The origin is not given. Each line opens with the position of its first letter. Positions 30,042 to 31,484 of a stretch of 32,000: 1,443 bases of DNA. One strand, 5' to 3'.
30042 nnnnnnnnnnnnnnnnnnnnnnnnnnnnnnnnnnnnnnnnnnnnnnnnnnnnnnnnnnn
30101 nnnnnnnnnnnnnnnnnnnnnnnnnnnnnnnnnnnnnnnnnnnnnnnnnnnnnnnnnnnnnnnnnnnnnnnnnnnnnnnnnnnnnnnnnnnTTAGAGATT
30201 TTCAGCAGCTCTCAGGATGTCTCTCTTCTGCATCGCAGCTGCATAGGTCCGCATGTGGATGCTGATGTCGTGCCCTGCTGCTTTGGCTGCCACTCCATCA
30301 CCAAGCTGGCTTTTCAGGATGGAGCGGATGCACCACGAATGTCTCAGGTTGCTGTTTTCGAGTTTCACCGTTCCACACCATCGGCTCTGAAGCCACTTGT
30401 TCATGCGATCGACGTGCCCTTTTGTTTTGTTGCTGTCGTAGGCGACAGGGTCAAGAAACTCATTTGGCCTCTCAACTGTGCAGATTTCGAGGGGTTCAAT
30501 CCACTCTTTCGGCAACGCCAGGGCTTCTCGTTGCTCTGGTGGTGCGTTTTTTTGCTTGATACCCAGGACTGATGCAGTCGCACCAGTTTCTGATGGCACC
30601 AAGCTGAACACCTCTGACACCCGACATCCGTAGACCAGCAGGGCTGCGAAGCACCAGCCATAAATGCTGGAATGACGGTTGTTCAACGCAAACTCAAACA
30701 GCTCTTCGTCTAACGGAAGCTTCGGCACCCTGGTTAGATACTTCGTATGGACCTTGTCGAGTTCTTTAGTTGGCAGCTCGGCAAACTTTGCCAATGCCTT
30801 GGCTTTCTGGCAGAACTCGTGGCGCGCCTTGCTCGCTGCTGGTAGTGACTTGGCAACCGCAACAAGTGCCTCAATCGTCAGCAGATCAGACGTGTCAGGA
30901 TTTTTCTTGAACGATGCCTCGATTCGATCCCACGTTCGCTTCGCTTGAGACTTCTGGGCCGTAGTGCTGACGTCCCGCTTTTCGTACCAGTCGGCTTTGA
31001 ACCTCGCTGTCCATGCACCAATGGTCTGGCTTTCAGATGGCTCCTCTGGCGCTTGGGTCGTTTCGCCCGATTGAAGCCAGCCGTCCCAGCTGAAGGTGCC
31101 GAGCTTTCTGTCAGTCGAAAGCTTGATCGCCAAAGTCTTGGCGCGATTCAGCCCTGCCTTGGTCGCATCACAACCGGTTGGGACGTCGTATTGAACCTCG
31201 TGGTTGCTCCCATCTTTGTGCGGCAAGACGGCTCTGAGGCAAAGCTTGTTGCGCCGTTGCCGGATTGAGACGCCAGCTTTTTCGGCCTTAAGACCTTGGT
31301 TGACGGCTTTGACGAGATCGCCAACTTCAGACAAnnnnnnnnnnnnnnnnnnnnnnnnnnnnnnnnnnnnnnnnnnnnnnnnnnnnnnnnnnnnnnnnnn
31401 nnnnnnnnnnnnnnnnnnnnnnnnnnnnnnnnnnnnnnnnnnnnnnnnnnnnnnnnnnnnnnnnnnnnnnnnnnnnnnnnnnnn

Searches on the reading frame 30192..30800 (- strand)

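Call 87: search_protein_families(library=pfam, proteins=[window:30192-30800:-], max_evalue=5)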
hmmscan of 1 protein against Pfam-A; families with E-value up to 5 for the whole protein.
window:30192-30800:- (202 aa): 1 family
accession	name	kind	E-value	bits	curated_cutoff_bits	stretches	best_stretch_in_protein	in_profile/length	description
PF00679.30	EFG_C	-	0.034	14.6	27.9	1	101-135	3-37/89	Elongation factor G C-terminus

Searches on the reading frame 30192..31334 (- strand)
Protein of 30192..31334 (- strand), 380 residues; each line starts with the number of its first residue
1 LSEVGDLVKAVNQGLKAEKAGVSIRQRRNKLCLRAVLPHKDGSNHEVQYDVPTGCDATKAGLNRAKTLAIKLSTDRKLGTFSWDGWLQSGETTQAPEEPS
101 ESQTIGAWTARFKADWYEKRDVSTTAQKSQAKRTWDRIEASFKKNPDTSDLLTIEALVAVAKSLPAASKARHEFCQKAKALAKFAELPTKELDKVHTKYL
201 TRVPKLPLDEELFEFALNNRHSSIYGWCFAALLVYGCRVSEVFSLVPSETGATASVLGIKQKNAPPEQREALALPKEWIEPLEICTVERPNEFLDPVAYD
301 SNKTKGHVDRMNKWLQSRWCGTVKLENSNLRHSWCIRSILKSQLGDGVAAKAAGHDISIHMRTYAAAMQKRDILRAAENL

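Call 7: search_protein_families(library=pfam, proteins=[window:30192-31334:-], max_evalue=0.01)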
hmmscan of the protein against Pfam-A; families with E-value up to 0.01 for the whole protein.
window:30192-31334:- (380 aa): 1 family
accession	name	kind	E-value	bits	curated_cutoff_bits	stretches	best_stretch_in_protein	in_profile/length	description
PF02340.21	PRRSV_Env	-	0.0099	16.2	27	0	113-233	86-201/206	PRRSV putative envelope protein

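Call 11: search_protein_families(library=phrogs, proteins=[window:30192-31334:-], max_evalue=0.01)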
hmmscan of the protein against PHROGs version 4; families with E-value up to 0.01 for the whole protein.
window:30192-31334:- (380 aa): 0 families

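Call 84: search_protein_families(library=ncbifam, proteins=[window:30192-31334:-], max_evalue=0.1)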
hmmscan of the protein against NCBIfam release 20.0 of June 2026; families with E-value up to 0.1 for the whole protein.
window:30192-31334:- (380 aa): 0 families

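Call 86: search_solved_structures(query=window:30192-31334:-, max_evalue=1)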
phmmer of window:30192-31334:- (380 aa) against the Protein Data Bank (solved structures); distinct sequences matched with E-value up to 1: 0.

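Call 89: find_homologous_proteins(query=window:30192-31334:-)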
Query window:30192-31334:- (380 aa): 43 proteins with E <= 0.001 among 5477 candidates.
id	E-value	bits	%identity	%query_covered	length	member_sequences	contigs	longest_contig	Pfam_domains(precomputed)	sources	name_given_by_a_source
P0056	5.1e-249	843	98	100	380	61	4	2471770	PF27132.1,PF27551.1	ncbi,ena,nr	ncbi:putative phage integrase [Synechococcus sp. A18-46.1]|nr:putative phage integrase [Synechococcu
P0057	2.2e-211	720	82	100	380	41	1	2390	PF27132.1,PF27551.1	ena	-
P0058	1.4e-134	467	55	100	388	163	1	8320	PF27132.1,PF27551.1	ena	-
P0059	3.2e-129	449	55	100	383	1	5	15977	PF27132.1,PF27551.1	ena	-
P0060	5.3e-129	449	54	100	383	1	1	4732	PF27132.1,PF27551.1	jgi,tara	tara:strand:+ start:39 stop:1190 length:1152 start_codon:yes stop_codon:yes gene_type:complete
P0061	4.1e-128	446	54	100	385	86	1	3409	PF27132.1,PF27551.1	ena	-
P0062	5.7e-128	445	54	100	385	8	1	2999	PF27132.1,PF27551.1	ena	-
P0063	7.3e-127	441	54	100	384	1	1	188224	PF27132.1,PF27551.1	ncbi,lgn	-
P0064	1.0e-126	441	54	100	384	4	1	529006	PF27132.1,PF27551.1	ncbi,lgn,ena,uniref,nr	uniref:hypothetical protein n=1 Tax=Synechococcus sp. UW106 TaxID=368495 RepID=UPI000E0EBBD2|nr:hypo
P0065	2.4e-126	440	53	100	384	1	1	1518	PF27132.1,PF27551.1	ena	-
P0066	4.6e-126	439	54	100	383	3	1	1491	PF27132.1,PF27551.1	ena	-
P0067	8.4e-126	438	54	98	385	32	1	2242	PF27132.1,PF27551.1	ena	-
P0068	2.0e-125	437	54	98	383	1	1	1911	PF27132.1,PF27551.1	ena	-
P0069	4.0e-125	436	54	99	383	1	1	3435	PF27132.1,PF27551.1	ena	-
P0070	6.9e-125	435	53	98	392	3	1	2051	PF27132.1,PF27551.1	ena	-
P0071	8.3e-125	435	53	100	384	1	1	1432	PF27132.1,PF27551.1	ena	-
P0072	1.3e-124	434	53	100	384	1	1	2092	PF27132.1,PF27551.1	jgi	jgi:integrase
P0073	2.3e-124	433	53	100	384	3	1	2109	PF27132.1,PF27551.1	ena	-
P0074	3.8e-124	433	53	100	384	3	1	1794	PF27132.1,PF27551.1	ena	-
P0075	1.8e-123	430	53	99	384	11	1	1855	PF27132.1,PF27551.1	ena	-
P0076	2.2e-123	430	53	100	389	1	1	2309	PF27132.1,PF27551.1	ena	-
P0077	7.3e-123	428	53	100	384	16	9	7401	PF27132.1,PF27551.1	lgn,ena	-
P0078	1.2e-122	428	53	100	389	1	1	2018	PF27132.1,PF27551.1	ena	-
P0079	2.8e-122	426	53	100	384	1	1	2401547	PF27132.1,PF27551.1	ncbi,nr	ncbi:putative phage integrase [Synechococcus sp. A18-40]|nr:putative phage integrase [Synechococcus 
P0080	4.2e-122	426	52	100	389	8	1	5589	PF27132.1,PF27551.1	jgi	jgi:integrase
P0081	9.8e-108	379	55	82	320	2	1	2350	PF27132.1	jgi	-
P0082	2.2e-99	351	47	100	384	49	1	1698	PF27132.1,PF27551.1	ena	-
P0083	9.5e-84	300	75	47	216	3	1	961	PF27132.1,PF27551.1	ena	-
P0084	1.2e-76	276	41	98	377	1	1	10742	PF27132.1,PF27551.1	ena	-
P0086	3.6e-76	275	42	97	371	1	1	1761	PF27132.1,PF27551.1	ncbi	-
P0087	7.3e-76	274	41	98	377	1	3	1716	PF27132.1,PF27551.1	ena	-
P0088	1.8e-74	269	39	99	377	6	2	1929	PF27132.1,PF27551.1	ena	-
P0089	1.5e-68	250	54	61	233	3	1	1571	PF27132.1,PF27551.1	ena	-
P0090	6.3e-65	238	55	53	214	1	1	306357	PF27132.1,PF27551.1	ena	-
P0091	1.9e-49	187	35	94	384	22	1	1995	PF27132.1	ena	-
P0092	5.1e-46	175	35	98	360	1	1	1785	PF27132.1,PF27551.1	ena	-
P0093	3.6e-44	169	34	98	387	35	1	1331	PF27132.1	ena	-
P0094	1.3e-36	144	33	99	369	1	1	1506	PF27132.1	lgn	-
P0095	1.5e-35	141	32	100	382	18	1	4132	PF27132.1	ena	-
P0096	7.4e-34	135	36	71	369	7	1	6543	PF27132.1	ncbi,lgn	-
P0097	4.6e-33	133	33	99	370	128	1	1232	PF27132.1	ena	-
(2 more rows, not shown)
